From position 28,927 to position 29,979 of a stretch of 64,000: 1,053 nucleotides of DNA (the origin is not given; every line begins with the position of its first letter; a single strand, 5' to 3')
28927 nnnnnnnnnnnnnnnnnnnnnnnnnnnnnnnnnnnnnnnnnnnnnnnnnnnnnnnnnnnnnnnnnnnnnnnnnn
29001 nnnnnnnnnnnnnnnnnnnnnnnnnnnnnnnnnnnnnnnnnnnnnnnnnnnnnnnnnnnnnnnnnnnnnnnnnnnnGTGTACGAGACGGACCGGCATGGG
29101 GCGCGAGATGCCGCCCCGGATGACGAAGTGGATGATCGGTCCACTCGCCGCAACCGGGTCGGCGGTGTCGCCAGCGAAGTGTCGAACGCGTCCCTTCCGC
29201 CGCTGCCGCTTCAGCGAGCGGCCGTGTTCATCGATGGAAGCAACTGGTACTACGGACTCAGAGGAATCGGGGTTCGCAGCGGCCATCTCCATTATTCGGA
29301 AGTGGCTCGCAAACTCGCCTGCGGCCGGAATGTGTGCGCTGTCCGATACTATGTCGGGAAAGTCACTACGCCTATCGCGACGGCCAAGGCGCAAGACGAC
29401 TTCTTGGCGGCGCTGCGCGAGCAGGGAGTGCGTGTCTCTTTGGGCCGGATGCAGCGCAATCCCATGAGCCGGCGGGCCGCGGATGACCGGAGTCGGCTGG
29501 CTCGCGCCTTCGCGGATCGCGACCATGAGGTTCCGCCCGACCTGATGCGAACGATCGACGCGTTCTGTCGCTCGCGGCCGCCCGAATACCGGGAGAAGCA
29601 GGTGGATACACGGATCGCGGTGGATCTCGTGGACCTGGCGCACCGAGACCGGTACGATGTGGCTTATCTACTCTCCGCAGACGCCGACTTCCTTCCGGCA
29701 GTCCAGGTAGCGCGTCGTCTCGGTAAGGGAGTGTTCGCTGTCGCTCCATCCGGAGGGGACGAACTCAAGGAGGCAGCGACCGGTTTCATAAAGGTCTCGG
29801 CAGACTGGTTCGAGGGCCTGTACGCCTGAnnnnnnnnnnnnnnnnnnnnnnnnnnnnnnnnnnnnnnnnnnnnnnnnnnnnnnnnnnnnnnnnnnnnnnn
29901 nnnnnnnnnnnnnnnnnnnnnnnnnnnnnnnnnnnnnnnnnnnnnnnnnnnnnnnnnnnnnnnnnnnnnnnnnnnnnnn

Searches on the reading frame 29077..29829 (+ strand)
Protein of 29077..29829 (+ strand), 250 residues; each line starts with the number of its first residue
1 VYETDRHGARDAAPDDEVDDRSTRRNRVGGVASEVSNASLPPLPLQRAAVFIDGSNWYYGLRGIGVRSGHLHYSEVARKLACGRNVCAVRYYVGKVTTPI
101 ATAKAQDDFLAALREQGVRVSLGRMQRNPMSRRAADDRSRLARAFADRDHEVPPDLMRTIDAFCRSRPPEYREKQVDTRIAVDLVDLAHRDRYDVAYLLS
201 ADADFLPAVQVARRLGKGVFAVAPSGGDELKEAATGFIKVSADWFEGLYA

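Call 11: search_protein_families(library=pfam, proteins=[window:29077-29829:+], max_evalue=0.01)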
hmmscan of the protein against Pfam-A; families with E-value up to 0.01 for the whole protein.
window:29077-29829:+ (250 aa): 1 family
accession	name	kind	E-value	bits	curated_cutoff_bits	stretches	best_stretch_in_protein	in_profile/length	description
PF01936.24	NYN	-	1.9e-22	80.8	24.2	1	47-239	1-143/145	NYN domain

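Call 20: find_encoding_contigs(protein=window:29077-29829:+, flank=10000, max_places=10)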
Protein window:29077-29829:+ (250 aa): 4 contigs read that carry it; 4 places shown.
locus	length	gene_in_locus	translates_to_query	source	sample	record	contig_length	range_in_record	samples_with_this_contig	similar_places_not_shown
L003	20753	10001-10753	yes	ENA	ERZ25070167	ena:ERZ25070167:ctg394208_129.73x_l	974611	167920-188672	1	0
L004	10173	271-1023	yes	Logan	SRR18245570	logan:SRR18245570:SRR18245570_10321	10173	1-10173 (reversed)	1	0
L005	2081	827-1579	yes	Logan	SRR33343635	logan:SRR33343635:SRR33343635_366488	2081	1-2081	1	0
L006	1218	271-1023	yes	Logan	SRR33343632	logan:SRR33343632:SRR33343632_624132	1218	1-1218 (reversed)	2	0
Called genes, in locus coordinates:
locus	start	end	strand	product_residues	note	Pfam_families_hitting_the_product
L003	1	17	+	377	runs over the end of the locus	PF02463:SMC_N (weak), PF11398:DUF2813 (faint), PF13175:AAA_15, PF13476:AAA_23, PF13555:AAA_29 (weak), PF13304:AAA_21, PF13175:AAA_15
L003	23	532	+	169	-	PF14103:DUF4276 (weak)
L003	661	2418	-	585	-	PF21088:MS_channel_1st, PF00924:MS_channel_2nd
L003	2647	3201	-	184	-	PF00156:Pribosyltran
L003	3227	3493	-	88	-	PF00708:Acylphosphatase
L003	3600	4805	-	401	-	PF01053:Cys_Met_Meta_PP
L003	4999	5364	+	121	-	PF08850:DUF1820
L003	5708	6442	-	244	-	PF01209:Ubie_methyltran (weak), PF13489:Methyltransf_23, PF13649:Methyltransf_25, PF13847:Methyltransf_31, PF08241:Methyltransf_11, PF08242:Methyltransf_12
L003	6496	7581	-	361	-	PF03069:FmdA_AmdA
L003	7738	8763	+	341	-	PF13519:VWA_2 (weak)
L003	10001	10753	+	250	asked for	PF01936:NYN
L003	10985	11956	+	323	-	-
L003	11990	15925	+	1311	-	PF02384:N6_Mtase (faint), PF07669:Eco57I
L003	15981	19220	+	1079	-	PF13091:PLDc_2, PF00176:SNF2-rel_dom (weak), PF04851:ResIII (faint), PF00271:Helicase_C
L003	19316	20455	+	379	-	PF13191:AAA_16, PF13401:AAA_22 (weak), PF13604:AAA_30 (faint)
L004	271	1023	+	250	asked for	PF01936:NYN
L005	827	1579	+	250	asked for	PF01936:NYN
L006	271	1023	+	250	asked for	PF01936:NYN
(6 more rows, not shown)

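Call 24: find_homologous_proteins(query=window:29077-29829:+, max_evalue=0.00001)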
Query window:29077-29829:+ (250 aa): 118 proteins with E <= 0.00001 among 4824 candidates.
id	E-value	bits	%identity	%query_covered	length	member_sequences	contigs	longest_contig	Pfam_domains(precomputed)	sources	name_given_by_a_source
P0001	4.0e-158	542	98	100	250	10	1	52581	PF01936.25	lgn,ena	-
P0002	2.1e-140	484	90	100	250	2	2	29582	PF01936.25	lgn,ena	-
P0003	7.9e-123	427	79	100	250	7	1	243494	PF01936.25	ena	-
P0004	7.4e-117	407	77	100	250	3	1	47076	PF01936.25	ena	-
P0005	2.8e-110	386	74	100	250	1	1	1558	PF01936.25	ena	-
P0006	6.9e-106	371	73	100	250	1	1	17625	PF01936.25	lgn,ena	-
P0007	5.2e-90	319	62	100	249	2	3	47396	PF01936.25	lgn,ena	-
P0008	9.4e-85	302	59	100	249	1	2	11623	PF01936.25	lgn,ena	-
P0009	5.0e-83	296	59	100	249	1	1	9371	PF01936.25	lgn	-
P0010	2.0e-70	255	59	82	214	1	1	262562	PF01936.25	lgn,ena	-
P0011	3.1e-69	251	58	82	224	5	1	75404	PF01936.25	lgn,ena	-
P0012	8.2e-67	243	58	80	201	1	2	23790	PF01936.25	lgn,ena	-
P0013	5.0e-66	241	56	83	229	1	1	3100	PF01936.25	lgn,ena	-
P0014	3.0e-65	238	58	79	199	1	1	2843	PF01936.25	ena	-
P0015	8.3e-64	233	58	80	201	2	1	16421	PF01936.25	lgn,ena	-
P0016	1.5e-63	233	55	82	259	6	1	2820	PF01936.25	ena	-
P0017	3.0e-62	228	54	86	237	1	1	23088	PF01936.25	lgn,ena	-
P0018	1.1e-59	220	60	72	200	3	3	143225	PF01936.25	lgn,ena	-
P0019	2.2e-59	219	55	81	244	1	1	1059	PF01936.25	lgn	-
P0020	1.9e-56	209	56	70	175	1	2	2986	PF01936.25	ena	-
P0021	2.1e-56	209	56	81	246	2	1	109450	PF01936.25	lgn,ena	-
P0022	1.2e-55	207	55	74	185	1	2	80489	PF01936.25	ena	-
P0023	3.0e-55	205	54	82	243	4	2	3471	PF01936.25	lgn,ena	-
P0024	1.1e-53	200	50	82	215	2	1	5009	PF01936.25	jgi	-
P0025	1.4e-53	200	48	83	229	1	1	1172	PF01936.25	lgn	-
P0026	3.3e-53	199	48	83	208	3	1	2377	PF01936.25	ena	-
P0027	2.5e-52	196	50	83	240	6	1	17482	PF01936.25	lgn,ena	-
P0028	3.0e-52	196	52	82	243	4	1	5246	PF01936.25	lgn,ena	-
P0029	9.8e-52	194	53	81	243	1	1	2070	PF01936.25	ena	-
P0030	1.7e-51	193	48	84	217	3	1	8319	PF01936.25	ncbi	ncbi:MAG: NYN domain-containing protein [Gammaproteobacteria bacterium]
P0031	2.8e-51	192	48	82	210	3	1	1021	PF01936.25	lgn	-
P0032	3.8e-51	192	48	84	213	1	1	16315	PF01936.25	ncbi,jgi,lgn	ncbi:MAG: NYN domain-containing protein [Gammaproteobacteria bacterium]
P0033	3.0e-50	189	49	81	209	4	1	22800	PF01936.25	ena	-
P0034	8.4e-50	188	47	81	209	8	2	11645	PF01936.25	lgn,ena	-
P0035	1.6e-49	187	46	80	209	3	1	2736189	PF01936.25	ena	-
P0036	2.7e-49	186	45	81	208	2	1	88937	PF01936.25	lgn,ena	-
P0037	1.2e-48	184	43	81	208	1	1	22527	PF01936.25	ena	-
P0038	2.0e-48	183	46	78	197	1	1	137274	PF01936.25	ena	-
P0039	2.0e-48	183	42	98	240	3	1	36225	PF01936.25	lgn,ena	-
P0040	2.1e-48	183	44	83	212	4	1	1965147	PF01936.25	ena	-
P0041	2.5e-48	183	49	81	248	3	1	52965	PF01936.25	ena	-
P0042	4.4e-48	182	43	81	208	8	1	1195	PF01936.25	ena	-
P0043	5.9e-48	181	47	82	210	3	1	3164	PF01936.25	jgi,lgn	-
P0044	1.2e-47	180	45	83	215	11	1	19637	PF01936.25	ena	-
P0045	1.3e-47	180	45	82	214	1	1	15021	PF01936.25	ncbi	-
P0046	1.4e-47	180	45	80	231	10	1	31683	PF01936.25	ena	-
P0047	2.6e-47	179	43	83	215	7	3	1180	PF01936.25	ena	-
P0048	5.8e-47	178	46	82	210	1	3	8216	PF01936.25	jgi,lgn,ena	-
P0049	6.3e-47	178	46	81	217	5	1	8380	PF01936.25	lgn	-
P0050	7.4e-47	178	47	81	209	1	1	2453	PF01936.25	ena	-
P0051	7.8e-47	178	45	82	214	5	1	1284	PF01936.25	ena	-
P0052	9.6e-47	178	45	82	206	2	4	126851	PF01936.25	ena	-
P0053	1.2e-46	177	47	81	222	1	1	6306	PF01936.25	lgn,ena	-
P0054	1.5e-46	177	48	79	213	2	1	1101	PF01936.25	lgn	-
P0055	2.0e-46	176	51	74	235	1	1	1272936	PF01936.25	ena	-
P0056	2.0e-46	176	45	84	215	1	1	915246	PF01936.25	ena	-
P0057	2.9e-46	176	42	82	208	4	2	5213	PF01936.25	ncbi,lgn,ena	-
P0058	8.3e-46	174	43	81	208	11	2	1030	PF01936.25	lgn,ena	-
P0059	3.3e-45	172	44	84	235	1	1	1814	PF01936.25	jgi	-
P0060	3.3e-45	172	43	82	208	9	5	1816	PF01936.25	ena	-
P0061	9.3e-45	171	44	82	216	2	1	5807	PF01936.25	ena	-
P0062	1.2e-44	171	43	81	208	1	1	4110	PF01936.25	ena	-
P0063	1.7e-44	170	44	82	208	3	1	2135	PF01936.25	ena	-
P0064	2.0e-44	170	47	82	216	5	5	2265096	PF01936.25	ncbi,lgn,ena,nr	ncbi:MAG: NYN domain-containing protein [Gammaproteobacteria bacterium]|nr:NYN domain-containing pro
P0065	2.1e-44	170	43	81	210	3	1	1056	PF01936.25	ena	-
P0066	2.2e-44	170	43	81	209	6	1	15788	PF01936.25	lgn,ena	-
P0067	3.7e-44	169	45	81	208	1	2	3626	PF01936.25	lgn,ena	-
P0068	4.2e-44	169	55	67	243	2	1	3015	PF01936.25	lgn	-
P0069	7.5e-44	168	42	81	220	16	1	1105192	PF01936.25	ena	-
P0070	1.1e-43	167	43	81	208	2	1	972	PF01936.25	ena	-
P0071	1.3e-43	167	44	80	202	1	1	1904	PF01936.25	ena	-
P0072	2.6e-43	166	42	81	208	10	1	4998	PF01936.25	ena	-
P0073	3.4e-43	166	42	81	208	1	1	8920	PF01936.25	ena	-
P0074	4.7e-43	165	42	81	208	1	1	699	PF01936.25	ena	-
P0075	1.2e-42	164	42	81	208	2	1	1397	PF01936.25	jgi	-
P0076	1.4e-42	164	42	82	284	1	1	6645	PF01936.25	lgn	-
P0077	3.6e-42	163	45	82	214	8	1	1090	PF01936.25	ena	-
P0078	4.6e-42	162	40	82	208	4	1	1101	PF01936.25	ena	-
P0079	5.7e-42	162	43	81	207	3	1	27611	PF01936.25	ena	-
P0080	7.2e-42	162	43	81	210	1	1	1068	PF01936.25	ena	-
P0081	8.2e-42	161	45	80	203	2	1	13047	PF01936.25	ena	-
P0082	8.6e-42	161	45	80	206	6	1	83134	PF01936.25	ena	-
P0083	9.0e-41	158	45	82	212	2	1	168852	PF01936.25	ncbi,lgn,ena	-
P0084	2.5e-40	157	51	64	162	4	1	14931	PF01936.25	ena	-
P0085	8.2e-39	152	41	81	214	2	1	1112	PF01936.25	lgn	-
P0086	9.8e-39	151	41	81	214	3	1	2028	PF01936.25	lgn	-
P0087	1.7e-38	151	39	82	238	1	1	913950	PF01936.25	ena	-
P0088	5.1e-38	149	42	80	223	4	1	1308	PF01936.25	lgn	-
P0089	8.3e-38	148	42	70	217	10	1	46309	PF01936.25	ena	-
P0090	1.1e-37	148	45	81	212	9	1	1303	PF01936.25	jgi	-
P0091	1.6e-37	147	47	67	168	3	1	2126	PF01936.25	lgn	-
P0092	4.2e-37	146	42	81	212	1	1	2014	PF01936.25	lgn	-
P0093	7.6e-36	142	40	82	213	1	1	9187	PF01936.25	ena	-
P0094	3.6e-35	140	42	81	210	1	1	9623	PF01936.25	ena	-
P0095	1.9e-34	137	43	83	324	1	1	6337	PF01936.25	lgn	-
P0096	7.7e-32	129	42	80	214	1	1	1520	PF01936.25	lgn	-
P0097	8.8e-32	129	41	67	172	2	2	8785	PF01936.25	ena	-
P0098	2.7e-31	127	39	82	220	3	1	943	PF01936.25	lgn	-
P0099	8.6e-31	125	39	81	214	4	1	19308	PF01936.25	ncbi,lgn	ncbi:MAG: NYN domain-containing protein [Candidatus Eisenbacteria bacterium]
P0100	2.2e-30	124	41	80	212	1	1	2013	PF01936.25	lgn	-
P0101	6.3e-30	122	38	81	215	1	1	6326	PF01936.25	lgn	-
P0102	7.3e-30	122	42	81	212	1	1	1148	PF01936.25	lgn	-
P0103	2.0e-28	118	38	80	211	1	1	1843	PF01936.25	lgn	-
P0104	3.4e-28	117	34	82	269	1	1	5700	PF01936.25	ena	-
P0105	4.9e-28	116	39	80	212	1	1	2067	PF01936.25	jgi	jgi:uncharacterized LabA/DUF88 family protein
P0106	1.8e-27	114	39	80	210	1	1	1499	PF01936.25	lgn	-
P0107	8.0e-25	106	36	83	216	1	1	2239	PF01936.25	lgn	-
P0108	3.7e-22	97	56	34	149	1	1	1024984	PF01936.25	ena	-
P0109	1.1e-20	92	34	80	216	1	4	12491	PF01936.25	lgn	-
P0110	6.7e-18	83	33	79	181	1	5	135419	PF01936.25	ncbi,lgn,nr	ncbi:MAG: NYN domain-containing protein [Myxococcales bacterium]|nr:NYN domain-containing protein [M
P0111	5.1e-13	67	29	78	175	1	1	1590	PF01936.25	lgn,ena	-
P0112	2.9e-12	65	31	72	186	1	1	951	PF01936.25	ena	-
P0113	1.8e-11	62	36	73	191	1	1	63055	PF01936.25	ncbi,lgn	-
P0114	5.7e-11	60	32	70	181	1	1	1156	PF01936.25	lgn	-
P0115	4.0e-10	58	30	73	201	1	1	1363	PF01936.25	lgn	-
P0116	4.5e-10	57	33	67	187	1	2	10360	PF01936.25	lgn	-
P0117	1.1e-9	56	34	67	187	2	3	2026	PF01936.25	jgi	-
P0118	3.9e-9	54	27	79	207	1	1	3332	PF01936.25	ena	-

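Call 25: find_encoding_contigs(protein=P0002, flank=6000, max_places=3)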
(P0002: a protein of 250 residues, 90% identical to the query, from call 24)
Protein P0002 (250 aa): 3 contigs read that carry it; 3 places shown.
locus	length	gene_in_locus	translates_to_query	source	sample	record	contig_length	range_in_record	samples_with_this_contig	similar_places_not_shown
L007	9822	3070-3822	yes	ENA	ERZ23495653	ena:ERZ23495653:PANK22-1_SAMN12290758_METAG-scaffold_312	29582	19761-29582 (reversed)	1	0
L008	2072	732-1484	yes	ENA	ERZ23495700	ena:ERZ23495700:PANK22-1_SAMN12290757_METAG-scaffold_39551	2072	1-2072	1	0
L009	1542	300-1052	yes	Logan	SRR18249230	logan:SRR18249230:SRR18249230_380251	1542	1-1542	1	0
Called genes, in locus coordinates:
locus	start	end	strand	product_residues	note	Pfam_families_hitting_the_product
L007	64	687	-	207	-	PF07609:DUF1572, PF12867:DinB_2, PF04978:MST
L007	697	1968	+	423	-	PF00174:Oxidored_molyb, PF03404:Mo-co_dimer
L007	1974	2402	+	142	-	-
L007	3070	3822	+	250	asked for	PF01936:NYN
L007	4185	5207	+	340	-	-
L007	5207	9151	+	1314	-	PF07669:Eco57I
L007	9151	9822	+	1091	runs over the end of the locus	PF13091:PLDc_2, PF00176:SNF2-rel_dom, PF00270:DEAD (faint), PF04851:ResIII (weak), PF00271:Helicase_C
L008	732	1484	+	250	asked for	PF01936:NYN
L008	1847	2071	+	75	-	?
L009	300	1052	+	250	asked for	PF01936:NYN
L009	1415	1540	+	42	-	?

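Call 26: find_encoding_contigs(protein=P0003, flank=6000, max_places=3)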
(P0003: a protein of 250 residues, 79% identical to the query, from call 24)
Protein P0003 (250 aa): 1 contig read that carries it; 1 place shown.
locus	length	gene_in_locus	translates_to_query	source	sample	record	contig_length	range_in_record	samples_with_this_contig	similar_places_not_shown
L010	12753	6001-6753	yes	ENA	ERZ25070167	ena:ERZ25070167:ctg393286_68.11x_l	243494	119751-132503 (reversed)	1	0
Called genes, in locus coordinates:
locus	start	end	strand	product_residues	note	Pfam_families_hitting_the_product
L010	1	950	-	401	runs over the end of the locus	PF01053:Cys_Met_Meta_PP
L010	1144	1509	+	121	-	PF08850:DUF1820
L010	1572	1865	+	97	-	-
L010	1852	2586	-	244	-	PF01209:Ubie_methyltran (weak), PF13489:Methyltransf_23, PF13649:Methyltransf_25, PF13847:Methyltransf_31, PF08241:Methyltransf_11, PF08242:Methyltransf_12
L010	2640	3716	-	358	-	PF03069:FmdA_AmdA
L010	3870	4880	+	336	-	PF13519:VWA_2 (weak)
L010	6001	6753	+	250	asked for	PF01936:NYN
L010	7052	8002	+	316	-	-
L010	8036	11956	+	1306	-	PF07669:Eco57I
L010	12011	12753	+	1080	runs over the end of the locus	PF13091:PLDc_2, PF04851:ResIII (faint), PF00176:SNF2-rel_dom (weak), PF00271:Helicase_C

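Call 27: find_encoding_contigs(protein=P0004, flank=6000, max_places=3)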
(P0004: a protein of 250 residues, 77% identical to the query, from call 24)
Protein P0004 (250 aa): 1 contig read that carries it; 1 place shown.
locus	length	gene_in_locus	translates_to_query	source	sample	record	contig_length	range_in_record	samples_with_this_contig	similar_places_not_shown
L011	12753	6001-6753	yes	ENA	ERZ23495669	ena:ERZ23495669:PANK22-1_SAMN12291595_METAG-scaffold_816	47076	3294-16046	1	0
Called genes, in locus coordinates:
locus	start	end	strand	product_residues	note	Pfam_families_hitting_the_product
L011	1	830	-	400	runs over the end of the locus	PF01053:Cys_Met_Meta_PP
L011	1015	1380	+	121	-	PF08850:DUF1820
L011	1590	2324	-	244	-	PF01209:Ubie_methyltran (weak), PF13489:Methyltransf_23, PF13649:Methyltransf_25, PF13847:Methyltransf_31, PF08241:Methyltransf_11, PF08242:Methyltransf_12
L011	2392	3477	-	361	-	PF03069:FmdA_AmdA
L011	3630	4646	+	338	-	PF13519:VWA_2 (weak)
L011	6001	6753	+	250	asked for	PF01936:NYN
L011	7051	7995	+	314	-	-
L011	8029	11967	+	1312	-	PF02384:N6_Mtase (faint), PF20473:MmeI_Mtase (faint), PF07669:Eco57I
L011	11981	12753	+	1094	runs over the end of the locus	PF13091:PLDc_2, PF04851:ResIII (faint), PF00176:SNF2-rel_dom (weak), PF00271:Helicase_C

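Call 28: find_encoding_contigs(protein=P0006, flank=6000, max_places=3)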
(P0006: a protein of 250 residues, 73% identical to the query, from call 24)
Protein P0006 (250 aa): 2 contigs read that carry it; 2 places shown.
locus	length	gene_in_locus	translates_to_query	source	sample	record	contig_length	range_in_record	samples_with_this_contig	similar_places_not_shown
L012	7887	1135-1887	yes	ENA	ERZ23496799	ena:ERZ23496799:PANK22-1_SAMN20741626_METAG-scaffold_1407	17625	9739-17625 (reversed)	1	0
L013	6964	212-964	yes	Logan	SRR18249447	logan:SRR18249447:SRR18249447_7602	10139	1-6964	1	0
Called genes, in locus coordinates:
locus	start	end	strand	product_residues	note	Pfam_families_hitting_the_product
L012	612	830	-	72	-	-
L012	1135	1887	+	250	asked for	PF01936:NYN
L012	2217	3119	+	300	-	-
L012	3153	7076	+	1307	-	PF07669:Eco57I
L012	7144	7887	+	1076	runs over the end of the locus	PF13091:PLDc_2, PF04851:ResIII (faint), PF00176:SNF2-rel_dom (weak), PF00271:Helicase_C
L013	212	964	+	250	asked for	PF01936:NYN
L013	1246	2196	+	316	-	-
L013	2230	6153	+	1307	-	PF07669:Eco57I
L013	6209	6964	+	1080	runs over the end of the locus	PF13091:PLDc_2, PF04851:ResIII (faint), PF00176:SNF2-rel_dom (weak), PF00271:Helicase_C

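Call 31: find_encoding_contigs(protein=P0007, flank=6000, max_places=2)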
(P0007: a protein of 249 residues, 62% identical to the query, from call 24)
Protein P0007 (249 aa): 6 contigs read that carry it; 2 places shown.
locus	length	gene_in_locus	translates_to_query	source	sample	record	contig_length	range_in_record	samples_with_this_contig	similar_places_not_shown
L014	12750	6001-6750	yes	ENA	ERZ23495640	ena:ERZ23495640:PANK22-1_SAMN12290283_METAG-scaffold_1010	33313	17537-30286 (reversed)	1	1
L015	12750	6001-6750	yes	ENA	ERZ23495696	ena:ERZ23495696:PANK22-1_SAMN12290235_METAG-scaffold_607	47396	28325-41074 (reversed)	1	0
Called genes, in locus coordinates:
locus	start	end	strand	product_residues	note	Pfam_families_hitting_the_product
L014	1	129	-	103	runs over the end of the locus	-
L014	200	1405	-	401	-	PF01053:Cys_Met_Meta_PP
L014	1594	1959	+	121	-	PF08850:DUF1820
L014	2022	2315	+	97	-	-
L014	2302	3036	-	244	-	PF01209:Ubie_methyltran (weak), PF13489:Methyltransf_23, PF13649:Methyltransf_25, PF13847:Methyltransf_31, PF08241:Methyltransf_11, PF08242:Methyltransf_12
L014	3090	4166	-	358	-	PF03069:FmdA_AmdA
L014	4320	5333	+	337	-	PF13519:VWA_2 (weak)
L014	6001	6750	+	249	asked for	PF01936:NYN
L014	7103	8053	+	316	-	-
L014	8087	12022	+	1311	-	PF02384:N6_Mtase (faint), PF07669:Eco57I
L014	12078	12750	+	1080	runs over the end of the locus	PF13091:PLDc_2, PF00176:SNF2-rel_dom, PF04851:ResIII (faint), PF00271:Helicase_C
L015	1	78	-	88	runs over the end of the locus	PF00708:Acylphosphatase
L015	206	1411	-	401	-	PF01053:Cys_Met_Meta_PP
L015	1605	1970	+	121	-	PF08850:DUF1820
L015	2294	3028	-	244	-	PF01209:Ubie_methyltran (weak), PF13489:Methyltransf_23, PF13649:Methyltransf_25, PF13847:Methyltransf_31, PF08241:Methyltransf_11, PF08242:Methyltransf_12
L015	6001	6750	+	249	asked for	PF01936:NYN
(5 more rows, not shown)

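Call 32: find_encoding_contigs(protein=P0008, flank=6000, max_places=2)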
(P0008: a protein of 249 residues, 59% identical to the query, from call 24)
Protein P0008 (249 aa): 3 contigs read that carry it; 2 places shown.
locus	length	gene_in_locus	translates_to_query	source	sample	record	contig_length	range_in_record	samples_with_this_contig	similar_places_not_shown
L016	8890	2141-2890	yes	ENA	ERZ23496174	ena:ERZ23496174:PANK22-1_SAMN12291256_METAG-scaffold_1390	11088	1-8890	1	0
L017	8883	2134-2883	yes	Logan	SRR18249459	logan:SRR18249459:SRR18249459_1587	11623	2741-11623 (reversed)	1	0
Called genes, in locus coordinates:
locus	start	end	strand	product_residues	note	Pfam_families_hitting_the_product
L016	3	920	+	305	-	?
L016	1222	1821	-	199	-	-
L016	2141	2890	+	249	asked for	PF01936:NYN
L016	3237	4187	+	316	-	-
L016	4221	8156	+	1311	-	PF20473:MmeI_Mtase (faint), PF07669:Eco57I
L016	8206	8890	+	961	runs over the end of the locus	?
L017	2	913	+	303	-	?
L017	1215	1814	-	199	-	-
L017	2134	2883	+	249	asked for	PF01936:NYN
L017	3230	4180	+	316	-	-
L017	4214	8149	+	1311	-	PF20473:MmeI_Mtase (faint), PF07669:Eco57I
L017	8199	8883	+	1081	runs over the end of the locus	PF13091:PLDc_2, PF00176:SNF2-rel_dom (weak), PF04851:ResIII (faint), PF00271:Helicase_C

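Call 33: find_encoding_contigs(protein=P0010, flank=6000, max_places=2)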
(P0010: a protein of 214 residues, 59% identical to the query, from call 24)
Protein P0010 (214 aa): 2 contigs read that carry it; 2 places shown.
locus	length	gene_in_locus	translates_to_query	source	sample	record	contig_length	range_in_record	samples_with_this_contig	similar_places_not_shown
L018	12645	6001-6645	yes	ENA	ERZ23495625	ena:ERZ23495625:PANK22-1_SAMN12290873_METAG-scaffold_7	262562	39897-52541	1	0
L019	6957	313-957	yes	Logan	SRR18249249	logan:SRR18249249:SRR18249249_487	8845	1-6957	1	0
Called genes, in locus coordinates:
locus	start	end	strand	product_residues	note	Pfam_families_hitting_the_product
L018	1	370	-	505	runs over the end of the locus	PF02321:OEP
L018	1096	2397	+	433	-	PF04233:Phage_Mu_F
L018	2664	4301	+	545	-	-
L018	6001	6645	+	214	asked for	PF01936:NYN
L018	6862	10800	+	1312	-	PF07669:Eco57I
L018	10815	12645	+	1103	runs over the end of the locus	PF13091:PLDc_2, PF00270:DEAD (faint), PF04851:ResIII (faint), PF00176:SNF2-rel_dom (weak), PF00271:Helicase_C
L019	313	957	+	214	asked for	PF01936:NYN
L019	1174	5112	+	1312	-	PF07669:Eco57I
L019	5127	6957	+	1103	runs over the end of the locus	PF13091:PLDc_2, PF00270:DEAD (faint), PF04851:ResIII (faint), PF00176:SNF2-rel_dom (weak), PF00271:Helicase_C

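Call 34: find_encoding_contigs(protein=P0011, flank=6000, max_places=2)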
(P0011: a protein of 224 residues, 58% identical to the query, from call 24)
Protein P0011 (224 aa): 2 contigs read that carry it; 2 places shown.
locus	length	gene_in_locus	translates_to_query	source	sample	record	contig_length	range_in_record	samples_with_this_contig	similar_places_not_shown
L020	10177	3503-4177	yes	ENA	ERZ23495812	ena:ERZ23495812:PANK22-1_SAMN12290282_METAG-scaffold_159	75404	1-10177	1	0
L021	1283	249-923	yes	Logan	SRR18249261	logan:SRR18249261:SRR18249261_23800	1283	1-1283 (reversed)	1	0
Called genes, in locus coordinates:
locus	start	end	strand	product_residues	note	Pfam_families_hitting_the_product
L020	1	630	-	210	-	?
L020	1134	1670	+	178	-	PF13798:PCYCGC (weak)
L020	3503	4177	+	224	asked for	PF01936:NYN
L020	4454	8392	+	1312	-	PF07669:Eco57I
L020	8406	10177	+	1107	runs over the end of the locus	PF13091:PLDc_2, PF00270:DEAD (faint), PF04851:ResIII (faint), PF00176:SNF2-rel_dom (weak), PF00271:Helicase_C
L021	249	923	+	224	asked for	PF01936:NYN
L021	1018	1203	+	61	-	-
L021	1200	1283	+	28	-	?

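Call 37: search_protein_families(library=padloc, proteins=[window:29077-29829:+], max_evalue=0.001)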
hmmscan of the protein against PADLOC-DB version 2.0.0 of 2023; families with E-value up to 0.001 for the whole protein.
window:29077-29829:+ (250 aa): 2 families
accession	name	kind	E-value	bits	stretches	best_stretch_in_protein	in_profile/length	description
PDLC04163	HEC-09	-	4.7e-23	79.9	2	164-242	94-176/203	-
PDLC01154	NYN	-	0.00025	18.5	0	177-226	232-279/310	"LabA-like protein, NYN family nuclease"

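Call 38: search_protein_families(library=ncbifam, proteins=[window:29077-29829:+], max_evalue=0.001)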
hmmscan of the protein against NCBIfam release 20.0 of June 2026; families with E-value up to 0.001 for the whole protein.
window:29077-29829:+ (250 aa): 1 family
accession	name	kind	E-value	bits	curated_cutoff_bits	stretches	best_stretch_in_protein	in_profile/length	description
TIGR00288.1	TIGR00288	hypoth_equivalog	1.9e-06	27.8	178.45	1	174-224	87-137/160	TIGR00288 family NYN domain-containing protein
